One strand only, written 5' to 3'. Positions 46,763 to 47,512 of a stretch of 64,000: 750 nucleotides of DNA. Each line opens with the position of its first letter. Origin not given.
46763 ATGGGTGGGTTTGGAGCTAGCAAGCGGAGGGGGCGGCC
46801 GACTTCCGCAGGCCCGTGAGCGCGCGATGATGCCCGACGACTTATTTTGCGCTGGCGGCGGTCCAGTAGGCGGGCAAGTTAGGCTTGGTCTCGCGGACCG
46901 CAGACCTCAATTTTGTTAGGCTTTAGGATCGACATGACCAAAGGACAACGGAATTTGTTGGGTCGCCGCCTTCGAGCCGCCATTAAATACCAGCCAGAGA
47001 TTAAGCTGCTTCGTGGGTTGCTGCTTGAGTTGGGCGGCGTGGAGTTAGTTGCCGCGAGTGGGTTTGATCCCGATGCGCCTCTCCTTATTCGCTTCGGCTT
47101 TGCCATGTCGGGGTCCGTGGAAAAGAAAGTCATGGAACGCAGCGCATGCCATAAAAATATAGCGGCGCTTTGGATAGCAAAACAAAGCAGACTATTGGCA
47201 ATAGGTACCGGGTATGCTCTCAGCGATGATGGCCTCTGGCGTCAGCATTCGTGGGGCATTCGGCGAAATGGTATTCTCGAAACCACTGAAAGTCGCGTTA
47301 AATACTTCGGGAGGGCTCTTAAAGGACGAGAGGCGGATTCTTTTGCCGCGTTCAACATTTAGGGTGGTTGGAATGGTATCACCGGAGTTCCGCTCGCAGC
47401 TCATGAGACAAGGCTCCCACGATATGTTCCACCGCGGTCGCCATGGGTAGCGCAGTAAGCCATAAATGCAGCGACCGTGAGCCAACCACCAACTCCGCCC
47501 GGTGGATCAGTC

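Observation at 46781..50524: Low-GC McrBC type IV restriction islet bracketed by 113-118 bp direct repeats that duplicate the 3' end of the adjacent gene; no recombinase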

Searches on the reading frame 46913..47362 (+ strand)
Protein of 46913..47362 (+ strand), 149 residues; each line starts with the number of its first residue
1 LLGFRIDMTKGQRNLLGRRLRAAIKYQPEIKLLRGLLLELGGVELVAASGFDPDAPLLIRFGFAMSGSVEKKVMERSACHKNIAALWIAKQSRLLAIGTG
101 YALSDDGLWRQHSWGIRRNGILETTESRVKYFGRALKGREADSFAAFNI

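Call 7: search_protein_families(library=pfam, proteins=[window:46913-47362:+], max_evalue=0.01)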
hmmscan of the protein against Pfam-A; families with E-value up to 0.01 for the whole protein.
window:46913-47362:+ (149 aa): 0 families

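Call 8: search_protein_families(library=padloc, proteins=[window:46913-47362:+], max_evalue=0.01)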
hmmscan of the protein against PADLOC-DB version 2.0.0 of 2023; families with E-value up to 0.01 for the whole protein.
window:46913-47362:+ (149 aa): 0 families

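Call 9: search_protein_families(library=ncbifam, proteins=[window:46913-47362:+], max_evalue=0.01)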
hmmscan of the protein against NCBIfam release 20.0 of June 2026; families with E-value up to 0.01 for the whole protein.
window:46913-47362:+ (149 aa): 0 families

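Call 23: find_encoding_contigs(protein=window:46934-47362:+, flank=10000, max_places=10)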
Protein window:46934-47362:+ (142 aa): 15 contigs read that carry it; 10 places shown.
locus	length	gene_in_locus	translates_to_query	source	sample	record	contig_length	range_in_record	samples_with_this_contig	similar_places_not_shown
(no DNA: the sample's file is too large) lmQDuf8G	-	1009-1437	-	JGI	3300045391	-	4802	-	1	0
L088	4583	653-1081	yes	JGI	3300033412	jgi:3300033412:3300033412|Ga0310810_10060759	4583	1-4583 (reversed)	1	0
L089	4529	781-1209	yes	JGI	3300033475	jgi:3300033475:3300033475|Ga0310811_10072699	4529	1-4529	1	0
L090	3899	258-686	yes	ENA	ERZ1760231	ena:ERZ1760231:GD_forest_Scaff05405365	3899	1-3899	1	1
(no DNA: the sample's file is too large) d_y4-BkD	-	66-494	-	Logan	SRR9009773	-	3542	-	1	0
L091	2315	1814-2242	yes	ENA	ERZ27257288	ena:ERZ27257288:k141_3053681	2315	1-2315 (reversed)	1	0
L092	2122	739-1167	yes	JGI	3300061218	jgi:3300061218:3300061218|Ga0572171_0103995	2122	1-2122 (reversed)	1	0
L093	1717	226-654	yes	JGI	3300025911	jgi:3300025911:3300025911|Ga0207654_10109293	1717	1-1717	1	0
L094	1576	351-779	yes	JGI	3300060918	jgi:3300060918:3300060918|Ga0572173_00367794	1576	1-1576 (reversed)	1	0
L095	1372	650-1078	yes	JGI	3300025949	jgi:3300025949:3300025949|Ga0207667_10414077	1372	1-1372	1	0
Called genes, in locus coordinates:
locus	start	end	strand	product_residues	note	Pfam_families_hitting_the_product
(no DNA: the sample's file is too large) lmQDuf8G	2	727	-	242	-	?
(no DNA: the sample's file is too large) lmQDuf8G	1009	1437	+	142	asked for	-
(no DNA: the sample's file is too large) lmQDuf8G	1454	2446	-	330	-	PF10117:McrBC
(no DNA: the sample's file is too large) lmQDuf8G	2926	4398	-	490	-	PF20720:nSTAND3 (weak), PF07728:AAA_5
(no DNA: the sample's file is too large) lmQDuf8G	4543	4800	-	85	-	?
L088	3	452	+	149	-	?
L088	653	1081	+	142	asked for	-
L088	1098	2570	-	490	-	PF10117:McrBC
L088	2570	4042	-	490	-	PF20720:nSTAND3 (weak), PF07728:AAA_5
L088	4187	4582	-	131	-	?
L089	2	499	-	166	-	?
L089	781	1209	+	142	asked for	-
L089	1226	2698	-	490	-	PF10117:McrBC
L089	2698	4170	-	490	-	PF20720:nSTAND3 (weak), PF07728:AAA_5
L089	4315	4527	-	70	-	?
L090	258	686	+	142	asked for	-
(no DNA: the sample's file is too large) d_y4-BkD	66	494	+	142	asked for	-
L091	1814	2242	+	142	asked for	-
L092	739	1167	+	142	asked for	-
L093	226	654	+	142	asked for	-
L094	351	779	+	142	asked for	-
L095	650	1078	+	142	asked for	-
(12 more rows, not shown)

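Call 36: find_homologous_proteins(query=window:46934-47362:+, max_evalue=0.001)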
Query window:46934-47362:+ (142 aa): 244 proteins with E <= 0.001 among 357 candidates; the best 120 are listed.
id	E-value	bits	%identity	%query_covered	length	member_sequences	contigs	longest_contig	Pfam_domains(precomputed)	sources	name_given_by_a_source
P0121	3.5e-87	307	100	100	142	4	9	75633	-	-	-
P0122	6.1e-74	264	87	100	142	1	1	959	-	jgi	jgi:hypothetical protein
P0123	1.7e-72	259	86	99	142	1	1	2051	-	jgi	jgi:hypothetical protein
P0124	5.4e-72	258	88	100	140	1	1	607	-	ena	-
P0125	1.0e-70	254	85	99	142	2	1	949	-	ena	-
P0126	1.2e-67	244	78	100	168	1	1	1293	-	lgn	-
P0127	1.2e-66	240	78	100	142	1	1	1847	-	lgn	-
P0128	2.0e-66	240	80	99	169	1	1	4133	-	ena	-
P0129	1.4e-65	237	80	100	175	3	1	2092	-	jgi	jgi:hypothetical protein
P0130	1.1e-59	218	77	93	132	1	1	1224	-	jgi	jgi:hypothetical protein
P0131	5.2e-58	212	72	96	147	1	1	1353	-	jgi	jgi:hypothetical protein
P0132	1.1e-56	208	68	100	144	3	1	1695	-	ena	-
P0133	1.7e-54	201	69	99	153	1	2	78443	-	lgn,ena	-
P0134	2.4e-54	201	66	87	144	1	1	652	-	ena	-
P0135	9.0e-54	199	66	100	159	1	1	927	-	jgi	jgi:hypothetical protein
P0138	5.4e-53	196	68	99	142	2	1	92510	-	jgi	jgi:hypothetical protein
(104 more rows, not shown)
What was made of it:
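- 46934..47362 (+): orf142 (alternative TTG start at 46913 gives 149 aa). A conserved small protein of unknown function, part of the inserted DNA. Call 36 (244 homologues).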

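Call 50: find_encoding_contigs(protein=P0133, flank=8000, max_places=2)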
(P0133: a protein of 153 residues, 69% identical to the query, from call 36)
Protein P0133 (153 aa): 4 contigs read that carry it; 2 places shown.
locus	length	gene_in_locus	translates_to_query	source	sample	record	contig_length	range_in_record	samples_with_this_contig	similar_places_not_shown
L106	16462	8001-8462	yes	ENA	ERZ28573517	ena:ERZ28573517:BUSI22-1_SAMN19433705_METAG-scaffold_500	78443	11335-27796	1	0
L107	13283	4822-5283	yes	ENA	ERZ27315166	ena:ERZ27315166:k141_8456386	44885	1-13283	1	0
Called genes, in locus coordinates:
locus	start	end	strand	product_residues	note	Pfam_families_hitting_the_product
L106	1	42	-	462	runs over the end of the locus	-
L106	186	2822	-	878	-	PF01436:NHL (faint), PF06739:SBBP (faint), PF08450:SGL (faint), PF25021:TEN_NHL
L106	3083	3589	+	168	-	PF00583:Acetyltransf_1, PF13673:Acetyltransf_10, PF13508:Acetyltransf_7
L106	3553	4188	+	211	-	PF13302:Acetyltransf_3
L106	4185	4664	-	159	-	-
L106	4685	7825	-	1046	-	PF00873:ACR_tran, PF03176:MMPL (faint), PF02355:SecD_SecF_C (faint)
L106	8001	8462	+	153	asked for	-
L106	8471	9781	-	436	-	-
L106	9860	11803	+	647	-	PF13522:GATase_6, PF13537:GATase_7, PF00733:Asn_synthase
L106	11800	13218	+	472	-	PF13231:PMT_2 (weak)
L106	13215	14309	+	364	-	PF13439:Glyco_transf_4, PF13579:Glyco_trans_4_4, PF20706:GT4-conflict (weak), PF00534:Glycos_transf_1, PF13692:Glyco_trans_1_4, PF13524:Glyco_trans_1_2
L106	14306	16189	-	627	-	PF16889:Hepar_II_III_N, PF07940:Hepar_II_III_C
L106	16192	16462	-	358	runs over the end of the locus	PF13439:Glyco_transf_4 (faint), PF00534:Glycos_transf_1, PF13692:Glyco_trans_1_4, PF13524:Glyco_trans_1_2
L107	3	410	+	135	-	?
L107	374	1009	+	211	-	PF13302:Acetyltransf_3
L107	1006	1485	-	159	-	-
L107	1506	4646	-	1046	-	PF00873:ACR_tran, PF03176:MMPL (faint), PF02355:SecD_SecF_C (faint)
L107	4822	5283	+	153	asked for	-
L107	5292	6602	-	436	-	-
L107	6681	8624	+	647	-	PF13522:GATase_6, PF13537:GATase_7, PF00733:Asn_synthase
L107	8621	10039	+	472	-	PF13231:PMT_2 (weak)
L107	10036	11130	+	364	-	PF13439:Glyco_transf_4, PF13579:Glyco_trans_4_4, PF20706:GT4-conflict (faint), PF00534:Glycos_transf_1, PF13692:Glyco_trans_1_4, PF13524:Glyco_trans_1_2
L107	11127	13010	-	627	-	PF16889:Hepar_II_III_N, PF07940:Hepar_II_III_C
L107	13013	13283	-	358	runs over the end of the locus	PF13439:Glyco_transf_4 (faint), PF00534:Glycos_transf_1, PF13692:Glyco_trans_1_4, PF13524:Glyco_trans_1_2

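Call 51: find_encoding_contigs(protein=P0138, flank=8000, max_places=2)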
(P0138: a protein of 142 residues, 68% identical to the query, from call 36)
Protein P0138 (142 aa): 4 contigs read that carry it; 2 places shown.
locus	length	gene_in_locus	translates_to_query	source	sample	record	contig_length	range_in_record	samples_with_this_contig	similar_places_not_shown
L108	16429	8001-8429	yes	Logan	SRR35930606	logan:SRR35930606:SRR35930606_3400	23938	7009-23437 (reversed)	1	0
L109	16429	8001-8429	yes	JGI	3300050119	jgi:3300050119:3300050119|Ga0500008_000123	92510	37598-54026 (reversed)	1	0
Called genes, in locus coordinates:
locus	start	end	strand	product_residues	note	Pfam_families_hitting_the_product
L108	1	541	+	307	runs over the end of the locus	PF13411:MerR_1 (weak), PF14559:TPR_19 (weak), PF13431:TPR_17 (weak), PF00515:TPR_1 (weak), PF07719:TPR_2 (weak), PF13424:TPR_12, PF13432:TPR_16, PF13414:TPR_11, +8 more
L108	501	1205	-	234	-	PF12697:Abhydrolase_6 (weak), PF01738:DLH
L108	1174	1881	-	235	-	PF00156:Pribosyltran, PF14681:UPRTase (weak)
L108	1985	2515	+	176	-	PF10816:DUF2760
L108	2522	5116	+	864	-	PF00012:HSP70, PF06723:MreB_Mbl (faint), PF12531:DUF3731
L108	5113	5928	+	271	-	PF00586:AIRS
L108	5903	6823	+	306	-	PF08100:Dimerisation, PF00891:Methyltransf_2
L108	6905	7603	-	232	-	-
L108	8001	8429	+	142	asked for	-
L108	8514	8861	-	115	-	PF02311:AraC_binding, PF07883:Cupin_2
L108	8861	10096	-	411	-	PF01061:ABC2_membrane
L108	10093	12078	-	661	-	PF13649:Methyltransf_25 (faint), PF00534:Glycos_transf_1, PF13692:Glyco_trans_1_4, PF13489:Methyltransf_23, PF08241:Methyltransf_11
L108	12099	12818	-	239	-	PF11306:DUF3108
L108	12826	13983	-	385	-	PF13439:Glyco_transf_4, PF13579:Glyco_trans_4_4, PF20706:GT4-conflict, PF00534:Glycos_transf_1, PF13692:Glyco_trans_1_4, PF13524:Glyco_trans_1_2 (weak)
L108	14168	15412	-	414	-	PF13692:Glyco_trans_1_4, PF13524:Glyco_trans_1_2, PF00534:Glycos_transf_1 (weak)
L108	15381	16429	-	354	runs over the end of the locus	PF13439:Glyco_transf_4, PF00534:Glycos_transf_1, PF13692:Glyco_trans_1_4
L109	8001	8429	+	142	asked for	-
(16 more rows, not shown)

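Call 54: predict_structure(alignment_id=A3)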
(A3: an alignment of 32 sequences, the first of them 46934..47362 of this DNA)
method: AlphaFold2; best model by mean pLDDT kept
length: 142 residues; sequences in the alignment: 32
mean_pLDDT: 93.6   pTM: 0.87
mean pLDDT of the five models: 93.6, 92.8, 92.4, 92.1, 87.7
residues with pLDDT >= 90: 121; 70-90: 21; 50-70: 0; < 50: 0
segments of 3 or more residues with pLDDT < 50: none
pLDDT, mean of each block of 10 residues (from residue 1): 91 95 97 95 90 93 87 95 91 96 96 93 96 96 90
secondary structure, 60 per line:
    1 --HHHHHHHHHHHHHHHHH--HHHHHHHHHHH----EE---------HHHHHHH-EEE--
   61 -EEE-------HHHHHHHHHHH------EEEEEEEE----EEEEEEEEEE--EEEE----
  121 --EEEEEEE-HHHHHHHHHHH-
elements in order: H3-19 H22-32 H48-54 E56-58 E62-64 H72-82 E89-96 E101-110 E113-116 E123-129 H131-141
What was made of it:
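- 46934..47362 (+): Call 54 (AF2 pLDDT 93.6).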

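Call 57: fold_search(model_id=the predicted structure, library=pdb)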
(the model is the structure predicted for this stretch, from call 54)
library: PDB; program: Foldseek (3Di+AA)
matches with E <= 10: 474; with E <= 0.001: 0
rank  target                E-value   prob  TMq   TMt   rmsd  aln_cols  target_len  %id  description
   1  4had_A                3.7e-01  0.05  0.18  0.10  17.2       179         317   11  Crystal structure of probable oxidoreductase protein from Rhizobium etli CFN 42 (released 2012-10-10)
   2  3wmb                  4.0e-01  0.04  0.12  0.04  12.8       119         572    9  Crystal structure of insect beta-N-acetyl-D-hexosaminidase OfHex1 complexed with naphthalimide derivative Q1 (released 2014-11-05)
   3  2npt_A                5.1e-01  0.02  0.13  0.15  11.8       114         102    8  Crystal Structure of the complex of human mitogen activated protein kinase kinase 5 phox domain (MAP2K5-phox) with hum (released 2006-11-28)
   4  2ex6                  6.7e-01  0.02  0.09  0.05  15.1        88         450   10  Crystal structure of penicillin binding protein 4 (dacB) from Escherichia coli, complexed with ampicillin (released 2006-06-13)
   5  6h3c_B                7.1e-01  0.02  0.11  0.08  10.6        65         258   14  Cryo-EM structure of the BRISC complex bound to SHMT2 (released 2019-07-10)
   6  6epc_U                8.1e-01  0.06  0.16  0.09   9.3        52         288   13  Ground state 26S proteasome (GS2) (released 2018-02-07)
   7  2ex2                  8.1e-01  0.02  0.11  0.05  15.1        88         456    9  Crystal structure of penicillin binding protein 4 (dacB) from Escherichia coli (released 2006-06-13)
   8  2qag_B                8.6e-01  0.02  0.10  0.07  16.4        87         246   11  Crystal structure of human septin trimer 2/6/7 (released 2007-08-07)
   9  2o96_A                9.2e-01  0.03  0.14  0.13   9.7        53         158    9  Crystal Structure of the Metal-Free Dimeric Human Mov34 MPN domain (residues 1-177) (released 2007-07-17)
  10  2exb                  9.2e-01  0.01  0.09  0.05  15.0        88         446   10  Crystal structure of penicillin binding protein 4 (dacB) from Escherichia coli, complexed with FLOMOX (released 2006-06-13)
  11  2o96_B                9.8e-01  0.03  0.14  0.13   9.8        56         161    9  Crystal Structure of the Metal-Free Dimeric Human Mov34 MPN domain (residues 1-177) (released 2007-07-17)
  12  2d2a_A                1.0e+00  0.04  0.17  0.18  10.3        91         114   10  Crystal Structure of Escherichia coli SufA Involved in Biosynthesis of Iron-sulfur Clusters (released 2005-12-13)
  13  1vc8_A                1.0e+00  0.03  0.14  0.15  10.3        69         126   12  Crystal Structure of a T.thermophilus HB8 Ap6A Hydrolase Ndx1-Ap6A Complex (released 2005-04-26)
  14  2kd7_MODEL_1_A        1.1e+00  0.05  0.18  0.16   7.4        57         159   14  Solution NMR structure of F5/8 type C-terminal domain of a putative chitobiase from Bacteroides thetaiotaomicr (released 2009-02-03)
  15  9efq_E                1.1e+00  0.05  0.18  0.10  12.6        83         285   14  Cryo-EM structure of COP9 signalosome precatalytic state with neddylated cullin-2 (released 2025-12-03)
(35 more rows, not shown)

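Call 61: search_protein_families(library=pfam, proteins=[L108:6905-7606:-], max_evalue=0.001)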
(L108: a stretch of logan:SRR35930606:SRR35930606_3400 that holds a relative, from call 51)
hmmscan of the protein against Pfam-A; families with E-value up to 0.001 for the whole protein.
L108:6905-7606:- (233 aa): 0 families
